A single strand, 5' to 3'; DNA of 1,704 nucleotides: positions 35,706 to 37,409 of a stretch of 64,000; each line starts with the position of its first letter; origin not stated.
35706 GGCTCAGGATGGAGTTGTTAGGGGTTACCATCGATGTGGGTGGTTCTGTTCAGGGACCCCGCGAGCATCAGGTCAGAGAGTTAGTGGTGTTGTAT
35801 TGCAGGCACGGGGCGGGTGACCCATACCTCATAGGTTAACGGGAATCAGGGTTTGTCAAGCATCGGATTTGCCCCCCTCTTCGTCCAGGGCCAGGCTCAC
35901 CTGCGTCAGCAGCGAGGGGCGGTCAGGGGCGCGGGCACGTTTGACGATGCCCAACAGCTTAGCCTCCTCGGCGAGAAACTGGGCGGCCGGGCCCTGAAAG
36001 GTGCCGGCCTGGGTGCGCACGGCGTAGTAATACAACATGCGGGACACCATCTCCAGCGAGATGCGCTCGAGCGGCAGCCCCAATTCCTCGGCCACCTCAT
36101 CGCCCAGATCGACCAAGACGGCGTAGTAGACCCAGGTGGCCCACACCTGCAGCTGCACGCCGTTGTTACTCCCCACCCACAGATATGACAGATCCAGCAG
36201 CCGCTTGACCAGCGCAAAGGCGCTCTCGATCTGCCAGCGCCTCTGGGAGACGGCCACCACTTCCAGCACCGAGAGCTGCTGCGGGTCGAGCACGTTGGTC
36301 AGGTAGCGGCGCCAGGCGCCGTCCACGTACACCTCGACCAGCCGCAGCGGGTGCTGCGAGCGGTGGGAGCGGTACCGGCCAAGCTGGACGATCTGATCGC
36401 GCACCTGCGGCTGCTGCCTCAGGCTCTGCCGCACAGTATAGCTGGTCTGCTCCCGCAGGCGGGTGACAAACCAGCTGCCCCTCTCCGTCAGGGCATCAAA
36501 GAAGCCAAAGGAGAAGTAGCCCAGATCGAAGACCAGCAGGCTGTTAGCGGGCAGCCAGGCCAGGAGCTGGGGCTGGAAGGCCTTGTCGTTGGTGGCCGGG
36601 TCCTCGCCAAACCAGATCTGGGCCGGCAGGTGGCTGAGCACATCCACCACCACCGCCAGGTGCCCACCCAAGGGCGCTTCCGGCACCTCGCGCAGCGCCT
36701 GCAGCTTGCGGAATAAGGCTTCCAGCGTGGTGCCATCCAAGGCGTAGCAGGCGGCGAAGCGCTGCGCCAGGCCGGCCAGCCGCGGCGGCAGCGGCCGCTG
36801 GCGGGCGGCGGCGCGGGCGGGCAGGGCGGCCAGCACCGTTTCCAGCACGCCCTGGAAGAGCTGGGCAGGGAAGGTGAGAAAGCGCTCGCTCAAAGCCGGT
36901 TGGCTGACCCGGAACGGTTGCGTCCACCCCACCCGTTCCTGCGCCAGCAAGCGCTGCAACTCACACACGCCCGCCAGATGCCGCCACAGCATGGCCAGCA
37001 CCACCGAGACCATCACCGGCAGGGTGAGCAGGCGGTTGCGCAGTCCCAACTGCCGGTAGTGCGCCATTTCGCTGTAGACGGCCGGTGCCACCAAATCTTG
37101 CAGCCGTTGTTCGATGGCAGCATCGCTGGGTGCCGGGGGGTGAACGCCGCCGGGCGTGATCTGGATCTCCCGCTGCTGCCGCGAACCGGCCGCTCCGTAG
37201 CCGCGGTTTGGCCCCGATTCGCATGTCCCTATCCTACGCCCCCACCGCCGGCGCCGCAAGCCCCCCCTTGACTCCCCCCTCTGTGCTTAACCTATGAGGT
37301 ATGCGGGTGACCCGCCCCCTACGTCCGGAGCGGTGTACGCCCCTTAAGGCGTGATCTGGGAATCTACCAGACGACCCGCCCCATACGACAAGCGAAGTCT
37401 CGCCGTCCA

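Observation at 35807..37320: IS4-family insertion sequence inserted precisely into a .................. hairpin repeat, with an 11-bp target-site duplication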

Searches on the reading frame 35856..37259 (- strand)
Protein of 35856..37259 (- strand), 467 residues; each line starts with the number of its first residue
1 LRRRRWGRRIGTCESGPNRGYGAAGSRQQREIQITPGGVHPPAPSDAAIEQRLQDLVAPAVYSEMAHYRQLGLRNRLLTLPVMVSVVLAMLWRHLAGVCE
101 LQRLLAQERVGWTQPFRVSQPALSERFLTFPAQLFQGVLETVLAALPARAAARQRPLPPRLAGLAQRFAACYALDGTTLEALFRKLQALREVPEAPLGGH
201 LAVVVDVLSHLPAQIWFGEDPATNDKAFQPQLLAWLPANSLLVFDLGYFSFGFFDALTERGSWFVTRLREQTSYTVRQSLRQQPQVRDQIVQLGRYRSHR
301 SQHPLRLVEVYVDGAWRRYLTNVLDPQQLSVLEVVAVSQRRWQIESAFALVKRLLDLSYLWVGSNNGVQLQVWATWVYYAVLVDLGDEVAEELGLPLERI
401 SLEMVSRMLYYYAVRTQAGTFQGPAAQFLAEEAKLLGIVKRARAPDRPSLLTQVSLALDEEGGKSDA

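Call 3: search_protein_families(library=pfam, proteins=[window:35856-37259:-], max_evalue=0.01)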
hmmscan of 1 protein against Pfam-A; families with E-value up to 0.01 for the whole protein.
window:35856-37259:- (467 aa): 1 family
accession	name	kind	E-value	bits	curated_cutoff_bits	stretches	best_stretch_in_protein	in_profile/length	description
PF01609.27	DDE_Tnp_1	-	1.7e-15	57.7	23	1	200-372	37-191/200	Transposase DDE domain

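Call 10: find_encoding_contigs(protein=window:35856-37259:-, flank=3000, max_places=10)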
Protein window:35856-37259:- (467 aa): no gene with exactly this product is on record in the collection.

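Call 11: find_related_loci(query=window:35856-37259:-, collection=genome_contigs, flank=2500)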
Query window:35856-37259:- (467 aa) in genome_contigs; peptide patterns used: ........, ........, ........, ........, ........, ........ (x = any residue, [..] = any of these).
167 stretches matched a pattern; 2 encode a relative of the query (tblastn E <= 1e-3); 2 distinct loci.
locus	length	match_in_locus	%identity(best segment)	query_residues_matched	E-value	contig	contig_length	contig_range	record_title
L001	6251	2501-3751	71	42-459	0e+0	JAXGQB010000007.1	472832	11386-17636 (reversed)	MAG: Anaerolineae bacterium isolate AnMBR.bin316 bin316_7, whole genome shotgun sequence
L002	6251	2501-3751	71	42-459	0e+0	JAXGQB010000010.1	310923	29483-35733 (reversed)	MAG: Anaerolineae bacterium isolate AnMBR.bin316 bin316_10, whole genome shotgun sequence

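Call 15: find_homologous_proteins(query=window:35856-37259:-, max_evalue=1e-20)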
Query window:35856-37259:- (467 aa): 2955 proteins with E <= 1e-20 among 8000 candidates; the best 120 are listed.
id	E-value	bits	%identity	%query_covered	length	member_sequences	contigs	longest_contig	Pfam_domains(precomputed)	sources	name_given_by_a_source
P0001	9.0e-197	673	72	90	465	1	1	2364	PF01609.28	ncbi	-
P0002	1.2e-196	672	73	90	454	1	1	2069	PF01609.28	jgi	jgi:hypothetical protein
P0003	6.8e-194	663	67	99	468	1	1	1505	PF01609.28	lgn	-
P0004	7.6e-194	663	71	90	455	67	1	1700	PF01609.28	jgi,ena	-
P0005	4.4e-193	661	71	90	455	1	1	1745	PF01609.28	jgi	jgi:hypothetical protein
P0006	1.4e-192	659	72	90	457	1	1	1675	PF01609.28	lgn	-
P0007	1.8e-192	659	72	90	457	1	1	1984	PF01609.28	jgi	jgi:hypothetical protein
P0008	4.4e-192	657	70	94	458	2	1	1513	PF01609.28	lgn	-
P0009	1.0e-191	656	67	99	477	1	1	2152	PF01609.28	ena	-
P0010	2.0e-191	655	71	90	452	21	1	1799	PF01609.28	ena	-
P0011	2.9e-191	655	68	97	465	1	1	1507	PF01609.28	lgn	-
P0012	3.6e-191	654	69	90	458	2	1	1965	PF01609.28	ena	-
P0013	5.1e-191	654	71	89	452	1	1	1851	PF01609.28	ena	-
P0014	2.0e-190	652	71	90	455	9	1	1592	PF01609.28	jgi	-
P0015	3.4e-190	651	70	91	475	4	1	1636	PF01609.28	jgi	jgi:hypothetical protein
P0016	6.1e-189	647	70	90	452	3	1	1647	PF01609.28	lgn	-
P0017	2.3e-188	645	71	89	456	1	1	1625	PF01609.28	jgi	jgi:hypothetical protein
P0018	3.0e-188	645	69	90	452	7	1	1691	PF01609.28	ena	-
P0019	1.3e-187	643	69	90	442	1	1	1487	PF01609.28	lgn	-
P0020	2.3e-187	642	70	90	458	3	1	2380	PF01609.28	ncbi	-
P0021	5.3e-187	641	68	90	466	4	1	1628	PF01609.28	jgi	jgi:hypothetical protein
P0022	7.2e-187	640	63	99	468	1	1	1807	PF01609.28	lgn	-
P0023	9.4e-187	640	70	90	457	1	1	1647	PF01609.28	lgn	-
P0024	1.3e-186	639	68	90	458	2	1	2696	PF01609.28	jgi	jgi:hypothetical protein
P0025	1.0e-185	636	70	89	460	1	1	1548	PF01609.28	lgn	-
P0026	1.0e-185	636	70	90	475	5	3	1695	PF01609.28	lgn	-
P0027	1.3e-185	636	70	89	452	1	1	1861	PF01609.28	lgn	-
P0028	2.7e-185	635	68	90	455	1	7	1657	PF01609.28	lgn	-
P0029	4.7e-185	634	68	90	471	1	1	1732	PF01609.28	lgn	-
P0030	5.2e-185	634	69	89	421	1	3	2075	PF01609.28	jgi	-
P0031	9.3e-185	633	69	90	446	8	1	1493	PF01609.28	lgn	-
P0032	2.3e-183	629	66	90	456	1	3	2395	PF01609.28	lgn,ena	-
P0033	1.7e-182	626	71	88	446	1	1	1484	PF01609.28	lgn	-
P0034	3.4e-182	625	67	90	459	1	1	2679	PF01609.28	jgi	-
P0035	3.3e-180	618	98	61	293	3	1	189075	PF01609.28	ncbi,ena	-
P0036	9.5e-180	617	67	91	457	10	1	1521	PF01609.28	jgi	jgi:hypothetical protein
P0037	4.9e-179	614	67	90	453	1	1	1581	PF01609.28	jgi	jgi:hypothetical protein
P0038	6.1e-179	614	68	90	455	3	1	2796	PF01609.28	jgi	jgi:hypothetical protein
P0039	2.0e-178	612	67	90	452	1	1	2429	PF01609.28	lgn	-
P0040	2.4e-178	612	68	86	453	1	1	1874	PF01609.28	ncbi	-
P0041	3.1e-178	612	67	90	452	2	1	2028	PF01609.28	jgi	jgi:Transposase DDE domain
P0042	3.8e-178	611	67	91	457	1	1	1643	PF01609.28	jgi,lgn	jgi:Transposase DDE domain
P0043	5.6e-178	611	68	88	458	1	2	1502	PF01609.28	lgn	-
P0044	2.3e-177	609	66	91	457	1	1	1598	PF01609.28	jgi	jgi:Transposase DDE domain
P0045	4.5e-177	608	67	90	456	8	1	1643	PF01609.28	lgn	-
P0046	6.2e-177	607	67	90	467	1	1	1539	PF01609.28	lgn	-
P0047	8.9e-177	607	68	90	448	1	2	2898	PF01609.28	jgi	jgi:hypothetical protein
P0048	1.3e-176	606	67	89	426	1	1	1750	PF01609.28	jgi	jgi:hypothetical protein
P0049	3.6e-176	605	67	90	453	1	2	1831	PF01609.28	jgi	jgi:hypothetical protein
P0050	4.3e-176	605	63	96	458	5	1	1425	PF01609.28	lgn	-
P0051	6.0e-176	604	67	90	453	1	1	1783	PF01609.28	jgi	jgi:hypothetical protein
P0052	1.1e-175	603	64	96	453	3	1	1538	PF01609.28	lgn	-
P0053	1.5e-175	603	69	87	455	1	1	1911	PF01609.28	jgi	-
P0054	3.0e-175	602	66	90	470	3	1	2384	PF01609.28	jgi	jgi:hypothetical protein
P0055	4.6e-175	601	65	94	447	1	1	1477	PF01609.28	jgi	jgi:hypothetical protein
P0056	7.4e-175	601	67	87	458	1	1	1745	PF01609.28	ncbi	-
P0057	1.1e-174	600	66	90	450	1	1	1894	PF01609.28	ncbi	-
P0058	1.1e-174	600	67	90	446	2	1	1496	PF01609.28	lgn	-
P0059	2.2e-174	599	64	94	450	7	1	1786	PF01609.28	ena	-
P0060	7.8e-174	597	62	95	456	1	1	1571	PF01609.28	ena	-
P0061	1.7e-173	596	65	93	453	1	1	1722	PF01609.28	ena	-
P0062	2.0e-173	596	63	95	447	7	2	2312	PF01609.28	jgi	jgi:hypothetical protein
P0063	4.9e-173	595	64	90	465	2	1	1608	PF01609.28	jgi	jgi:hypothetical protein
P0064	5.0e-173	594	64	93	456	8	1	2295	PF01609.28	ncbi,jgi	jgi:hypothetical protein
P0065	6.3e-173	594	65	90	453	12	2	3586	PF01609.28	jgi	jgi:Transposase DDE domain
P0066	2.1e-172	592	65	91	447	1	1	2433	PF01609.28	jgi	jgi:hypothetical protein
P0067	2.7e-172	592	65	90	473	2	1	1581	PF01609.28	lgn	-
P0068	4.0e-172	592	67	90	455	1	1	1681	PF01609.28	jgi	jgi:hypothetical protein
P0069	4.6e-172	591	68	88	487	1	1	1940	PF01609.28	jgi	jgi:hypothetical protein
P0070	9.7e-172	590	62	93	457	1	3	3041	PF01609.28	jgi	jgi:hypothetical protein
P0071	1.1e-171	590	61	95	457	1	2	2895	PF01609.28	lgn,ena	-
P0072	1.2e-171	590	65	90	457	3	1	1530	PF01609.28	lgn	-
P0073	1.7e-171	589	65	90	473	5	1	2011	PF01609.28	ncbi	-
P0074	5.2e-171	588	63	96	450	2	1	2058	PF01609.28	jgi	jgi:hypothetical protein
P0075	7.6e-171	587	62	95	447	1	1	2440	PF01609.28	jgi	jgi:Transposase DDE domain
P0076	7.9e-171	587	61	95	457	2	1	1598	PF01609.28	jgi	jgi:hypothetical protein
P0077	8.6e-171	587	66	90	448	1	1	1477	PF01609.28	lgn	-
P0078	1.9e-170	586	65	90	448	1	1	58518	PF01609.28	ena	-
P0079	2.6e-170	586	65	88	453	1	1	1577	PF01609.28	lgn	-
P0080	3.4e-170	585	66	87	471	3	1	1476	PF01609.28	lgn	-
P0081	5.3e-170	585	63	89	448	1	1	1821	PF01609.28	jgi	jgi:hypothetical protein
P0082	5.7e-170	584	66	91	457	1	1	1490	PF01609.28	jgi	jgi:hypothetical protein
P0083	6.2e-170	584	64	90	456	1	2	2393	PF01609.28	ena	-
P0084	8.5e-170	584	64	90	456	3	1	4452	PF01609.28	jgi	-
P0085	3.7e-169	582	64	90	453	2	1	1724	PF01609.28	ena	-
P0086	4.5e-169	581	63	92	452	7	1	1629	PF01609.28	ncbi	-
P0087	6.1e-169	581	60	96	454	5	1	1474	PF01609.28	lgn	-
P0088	6.2e-169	581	65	88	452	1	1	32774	PF01609.28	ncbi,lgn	ncbi:MAG: IS4 family transposase [Anaerolineae bacterium]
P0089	7.2e-169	581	62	93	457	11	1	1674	PF01609.28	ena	-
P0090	1.9e-168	579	64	90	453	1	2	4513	PF01609.28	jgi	jgi:DDE family transposase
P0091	2.6e-168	579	64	90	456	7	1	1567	PF01609.28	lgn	-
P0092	3.3e-168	579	65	91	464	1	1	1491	PF01609.28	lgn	-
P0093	4.0e-168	578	62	95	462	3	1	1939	PF01609.28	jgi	jgi:hypothetical protein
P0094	7.3e-168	577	62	96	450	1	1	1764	PF01609.28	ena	-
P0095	7.3e-168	577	63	90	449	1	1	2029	PF01609.28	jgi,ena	-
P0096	9.5e-168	577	63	90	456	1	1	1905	PF01609.28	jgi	jgi:hypothetical protein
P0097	1.0e-167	577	65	90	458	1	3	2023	PF01609.28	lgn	-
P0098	1.2e-167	577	60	93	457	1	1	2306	PF01609.28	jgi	jgi:hypothetical protein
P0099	1.6e-167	576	63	90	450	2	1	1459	PF01609.28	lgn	-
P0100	5.4e-167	575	60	96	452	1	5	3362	PF01609.28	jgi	jgi:hypothetical protein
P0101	7.4e-167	574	62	90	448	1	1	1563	PF01609.28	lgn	-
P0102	7.6e-167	574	62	90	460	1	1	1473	PF01609.28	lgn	-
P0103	1.3e-166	573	63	90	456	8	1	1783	PF01609.28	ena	-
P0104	1.4e-166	573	63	90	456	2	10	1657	PF01609.28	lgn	-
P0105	2.7e-166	572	64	90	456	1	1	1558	PF01609.28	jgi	jgi:hypothetical protein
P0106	4.3e-166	572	63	90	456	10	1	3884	PF01609.28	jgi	jgi:Transposase DDE domain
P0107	4.5e-166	572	61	93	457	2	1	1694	PF01609.28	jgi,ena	-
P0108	4.5e-166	572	62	90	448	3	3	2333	PF01609.28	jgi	jgi:DDE family transposase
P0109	4.8e-166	571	64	90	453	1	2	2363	PF01609.28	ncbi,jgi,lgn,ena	-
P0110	6.7e-166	571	62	90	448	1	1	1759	PF01609.28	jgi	-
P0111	6.9e-166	571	64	90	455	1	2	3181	PF01609.28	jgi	jgi:hypothetical protein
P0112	7.7e-166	571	63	90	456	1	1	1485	PF01609.28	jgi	jgi:hypothetical protein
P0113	8.1e-166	571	62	90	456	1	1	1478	PF01609.28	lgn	-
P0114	1.4e-165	570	66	86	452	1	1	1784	PF01609.28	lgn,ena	-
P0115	1.6e-165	570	62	90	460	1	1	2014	PF01609.28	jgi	jgi:hypothetical protein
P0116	1.8e-165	570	65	90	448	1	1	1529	PF01609.28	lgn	-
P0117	1.9e-165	569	61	93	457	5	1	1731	PF01609.28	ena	-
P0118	2.2e-165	569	62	90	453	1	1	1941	PF01609.28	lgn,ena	-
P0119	2.5e-165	569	59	98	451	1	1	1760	PF01609.28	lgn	-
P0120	2.9e-165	569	60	94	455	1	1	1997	PF01609.28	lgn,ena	-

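Call 16: find_encoding_contigs(protein=P0035, flank=4000, max_places=10)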
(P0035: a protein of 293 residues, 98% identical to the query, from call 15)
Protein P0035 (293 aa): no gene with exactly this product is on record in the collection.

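Call 17: find_encoding_contigs(protein=P0078, flank=2000, max_places=5)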
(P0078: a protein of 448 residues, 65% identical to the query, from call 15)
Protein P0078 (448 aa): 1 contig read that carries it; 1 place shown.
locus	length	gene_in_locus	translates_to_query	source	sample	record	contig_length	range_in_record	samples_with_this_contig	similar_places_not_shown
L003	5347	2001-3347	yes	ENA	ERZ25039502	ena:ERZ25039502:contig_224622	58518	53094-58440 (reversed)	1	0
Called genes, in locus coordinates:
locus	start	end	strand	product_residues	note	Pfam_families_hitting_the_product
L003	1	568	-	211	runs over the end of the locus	PF03050:DDE_Tnp_IS66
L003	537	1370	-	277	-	PF20042:DUF6444, PF13005:zf-IS66 (weak)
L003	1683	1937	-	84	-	-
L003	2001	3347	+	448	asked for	PF01609:DDE_Tnp_1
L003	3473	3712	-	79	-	PF01546:Peptidase_M20 (weak)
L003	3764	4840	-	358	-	PF01546:Peptidase_M20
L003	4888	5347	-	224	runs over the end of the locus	PF00582:Usp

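Call 18: find_encoding_contigs(protein=P0088, flank=2000, max_places=5)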
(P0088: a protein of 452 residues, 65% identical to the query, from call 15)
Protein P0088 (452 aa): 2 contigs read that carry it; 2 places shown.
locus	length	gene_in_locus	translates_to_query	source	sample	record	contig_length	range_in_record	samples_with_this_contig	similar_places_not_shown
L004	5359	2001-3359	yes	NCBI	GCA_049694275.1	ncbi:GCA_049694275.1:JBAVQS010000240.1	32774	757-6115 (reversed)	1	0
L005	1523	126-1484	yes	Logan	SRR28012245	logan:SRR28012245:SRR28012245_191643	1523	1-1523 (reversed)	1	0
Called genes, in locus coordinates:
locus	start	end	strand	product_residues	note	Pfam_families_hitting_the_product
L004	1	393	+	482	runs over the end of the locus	PF02878:PGM_PMM_I, PF02879:PGM_PMM_II, PF02880:PGM_PMM_III, PF00408:PGM_PMM_IV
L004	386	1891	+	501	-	PF11028:TMEM260_N, PF28495:TMEM260_2 (weak)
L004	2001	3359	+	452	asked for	PF01609:DDE_Tnp_1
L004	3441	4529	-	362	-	PF01926:MMR_HSR1 (weak), PF06071:YchF-GTPase_C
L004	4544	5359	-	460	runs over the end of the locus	PF08245:Mur_ligase_M, PF02875:Mur_ligase_C, PF27239:FOL3_C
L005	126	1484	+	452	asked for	PF01609:DDE_Tnp_1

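Call 22: find_related_loci(query=A1, collection=metagenome_contigs, flank=600)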
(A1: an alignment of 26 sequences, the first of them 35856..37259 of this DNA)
Query A1 (467 aa) in metagenome_contigs; peptide patterns used: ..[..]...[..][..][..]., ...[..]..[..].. (x = any residue, [..] = any of these).
600 stretches matched a pattern (row limit reached: there are more); 352 encode a relative of the query (tblastn E <= 1e-3); the best 80 are kept; 80 distinct loci.
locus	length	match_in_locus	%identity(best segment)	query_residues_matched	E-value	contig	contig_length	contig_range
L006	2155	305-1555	71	42-459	0e+0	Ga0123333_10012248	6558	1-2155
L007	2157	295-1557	71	40-461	0e+0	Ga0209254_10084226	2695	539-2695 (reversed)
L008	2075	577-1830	69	42-460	0e+0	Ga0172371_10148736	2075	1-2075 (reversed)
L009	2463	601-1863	68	40-461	0e+0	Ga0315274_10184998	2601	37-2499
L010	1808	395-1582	69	65-461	0e+0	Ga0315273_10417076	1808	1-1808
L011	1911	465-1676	69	40-443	0e+0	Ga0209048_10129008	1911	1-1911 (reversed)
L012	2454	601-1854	65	40-458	0e+0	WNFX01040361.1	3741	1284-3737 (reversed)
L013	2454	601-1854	65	40-458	0e+0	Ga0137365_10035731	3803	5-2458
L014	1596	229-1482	67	40-458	0e+0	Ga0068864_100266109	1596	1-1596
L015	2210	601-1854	65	40-458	0e+0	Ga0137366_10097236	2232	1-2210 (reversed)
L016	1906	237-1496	63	40-458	0e+0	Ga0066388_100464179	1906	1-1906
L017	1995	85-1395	61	26-458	6e-180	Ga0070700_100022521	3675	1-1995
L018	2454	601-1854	64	40-458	3e-177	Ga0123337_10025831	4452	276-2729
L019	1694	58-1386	60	20-458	0e+0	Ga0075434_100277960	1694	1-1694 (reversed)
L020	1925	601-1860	62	40-458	0e+0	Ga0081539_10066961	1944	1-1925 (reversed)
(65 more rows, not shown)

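Call 25: list_cluster_members(proteins=[P0035])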
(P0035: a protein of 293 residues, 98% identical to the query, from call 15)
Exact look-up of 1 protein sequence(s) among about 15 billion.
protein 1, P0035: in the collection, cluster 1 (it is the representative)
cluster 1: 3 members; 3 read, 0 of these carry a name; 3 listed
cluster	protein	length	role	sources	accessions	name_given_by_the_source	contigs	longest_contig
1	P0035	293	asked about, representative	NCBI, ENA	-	-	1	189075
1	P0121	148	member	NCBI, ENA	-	-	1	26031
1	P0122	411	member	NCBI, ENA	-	-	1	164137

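Call 26: find_encoding_contigs(protein=P0122, flank=3000, max_places=10)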
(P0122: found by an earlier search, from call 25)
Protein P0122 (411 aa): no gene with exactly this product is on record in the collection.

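Call 45: find_encoding_contigs(protein=P0100, flank=400, max_places=10)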
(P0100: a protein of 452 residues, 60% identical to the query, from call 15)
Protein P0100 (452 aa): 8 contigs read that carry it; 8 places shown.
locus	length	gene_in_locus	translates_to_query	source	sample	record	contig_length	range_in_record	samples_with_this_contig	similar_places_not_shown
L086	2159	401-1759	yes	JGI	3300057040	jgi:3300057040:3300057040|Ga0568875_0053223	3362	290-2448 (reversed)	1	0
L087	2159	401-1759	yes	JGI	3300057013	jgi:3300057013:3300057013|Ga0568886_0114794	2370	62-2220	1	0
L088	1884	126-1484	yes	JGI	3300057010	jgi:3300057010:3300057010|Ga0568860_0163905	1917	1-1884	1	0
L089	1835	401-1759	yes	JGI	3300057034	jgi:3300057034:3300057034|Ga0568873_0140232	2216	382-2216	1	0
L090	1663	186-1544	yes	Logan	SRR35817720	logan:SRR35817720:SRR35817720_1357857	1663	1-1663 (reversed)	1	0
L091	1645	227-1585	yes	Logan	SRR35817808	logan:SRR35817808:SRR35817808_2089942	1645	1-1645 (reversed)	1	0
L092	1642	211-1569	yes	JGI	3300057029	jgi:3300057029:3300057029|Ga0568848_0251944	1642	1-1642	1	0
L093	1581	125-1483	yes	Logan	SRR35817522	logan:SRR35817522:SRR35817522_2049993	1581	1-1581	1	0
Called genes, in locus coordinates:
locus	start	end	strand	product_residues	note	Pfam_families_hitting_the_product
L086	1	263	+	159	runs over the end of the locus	PF04075:F420H2_quin_red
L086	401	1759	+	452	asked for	PF01609:DDE_Tnp_1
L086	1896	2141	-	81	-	PF11127:YgaP-like_TM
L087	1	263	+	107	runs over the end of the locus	?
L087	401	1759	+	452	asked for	PF01609:DDE_Tnp_1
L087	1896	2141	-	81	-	PF11127:YgaP-like_TM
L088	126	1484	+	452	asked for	PF01609:DDE_Tnp_1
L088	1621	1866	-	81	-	PF11127:YgaP-like_TM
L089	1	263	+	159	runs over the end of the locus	PF04075:F420H2_quin_red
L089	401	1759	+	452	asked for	PF01609:DDE_Tnp_1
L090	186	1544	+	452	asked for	PF01609:DDE_Tnp_1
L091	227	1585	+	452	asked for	PF01609:DDE_Tnp_1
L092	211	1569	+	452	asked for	PF01609:DDE_Tnp_1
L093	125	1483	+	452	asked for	PF01609:DDE_Tnp_1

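Call 46: find_encoding_contigs(protein=P0070, flank=400, max_places=10)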
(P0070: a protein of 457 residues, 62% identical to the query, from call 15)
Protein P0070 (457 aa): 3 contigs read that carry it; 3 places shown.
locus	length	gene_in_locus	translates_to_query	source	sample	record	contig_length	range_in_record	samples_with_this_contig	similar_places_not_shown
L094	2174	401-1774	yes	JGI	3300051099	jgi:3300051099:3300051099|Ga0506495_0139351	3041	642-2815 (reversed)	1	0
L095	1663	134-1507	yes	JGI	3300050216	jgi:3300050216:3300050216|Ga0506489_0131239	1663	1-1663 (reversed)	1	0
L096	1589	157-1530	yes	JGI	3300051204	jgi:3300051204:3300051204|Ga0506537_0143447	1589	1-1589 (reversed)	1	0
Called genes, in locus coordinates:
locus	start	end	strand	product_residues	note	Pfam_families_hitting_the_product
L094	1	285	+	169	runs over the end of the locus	?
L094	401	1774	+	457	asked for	PF01609:DDE_Tnp_1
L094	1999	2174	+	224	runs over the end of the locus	PF02666:PS_Dcarbxylase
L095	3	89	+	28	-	?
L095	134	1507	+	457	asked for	PF01609:DDE_Tnp_1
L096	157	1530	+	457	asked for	PF01609:DDE_Tnp_1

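Call 47: find_encoding_contigs(protein=P0090, flank=400, max_places=10)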
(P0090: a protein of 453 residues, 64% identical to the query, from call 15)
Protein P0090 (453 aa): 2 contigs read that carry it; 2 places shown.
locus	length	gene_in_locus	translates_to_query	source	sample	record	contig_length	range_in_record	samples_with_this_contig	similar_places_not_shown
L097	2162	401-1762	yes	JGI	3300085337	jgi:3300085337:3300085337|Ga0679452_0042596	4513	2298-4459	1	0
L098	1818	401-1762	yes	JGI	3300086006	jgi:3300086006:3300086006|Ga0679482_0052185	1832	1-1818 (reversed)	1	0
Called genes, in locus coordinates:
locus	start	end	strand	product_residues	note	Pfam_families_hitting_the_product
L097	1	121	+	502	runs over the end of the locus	PF08323:Glyco_transf_5, PF13439:Glyco_transf_4 (faint), PF00534:Glycos_transf_1, PF13692:Glyco_trans_1_4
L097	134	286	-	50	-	-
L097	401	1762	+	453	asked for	PF01609:DDE_Tnp_1 (weak)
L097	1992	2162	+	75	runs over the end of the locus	?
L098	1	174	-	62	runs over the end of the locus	?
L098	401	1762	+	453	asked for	PF01609:DDE_Tnp_1 (weak)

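Call 48: find_encoding_contigs(protein=P0001, flank=400, max_places=10)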
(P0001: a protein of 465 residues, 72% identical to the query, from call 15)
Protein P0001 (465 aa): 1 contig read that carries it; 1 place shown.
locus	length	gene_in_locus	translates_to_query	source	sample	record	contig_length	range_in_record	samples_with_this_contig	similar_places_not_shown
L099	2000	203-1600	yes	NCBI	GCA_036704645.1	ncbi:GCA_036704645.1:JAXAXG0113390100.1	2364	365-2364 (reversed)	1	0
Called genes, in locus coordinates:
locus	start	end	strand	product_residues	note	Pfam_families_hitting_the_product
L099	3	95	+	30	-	?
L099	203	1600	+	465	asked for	PF01609:DDE_Tnp_1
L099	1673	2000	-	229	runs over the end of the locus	?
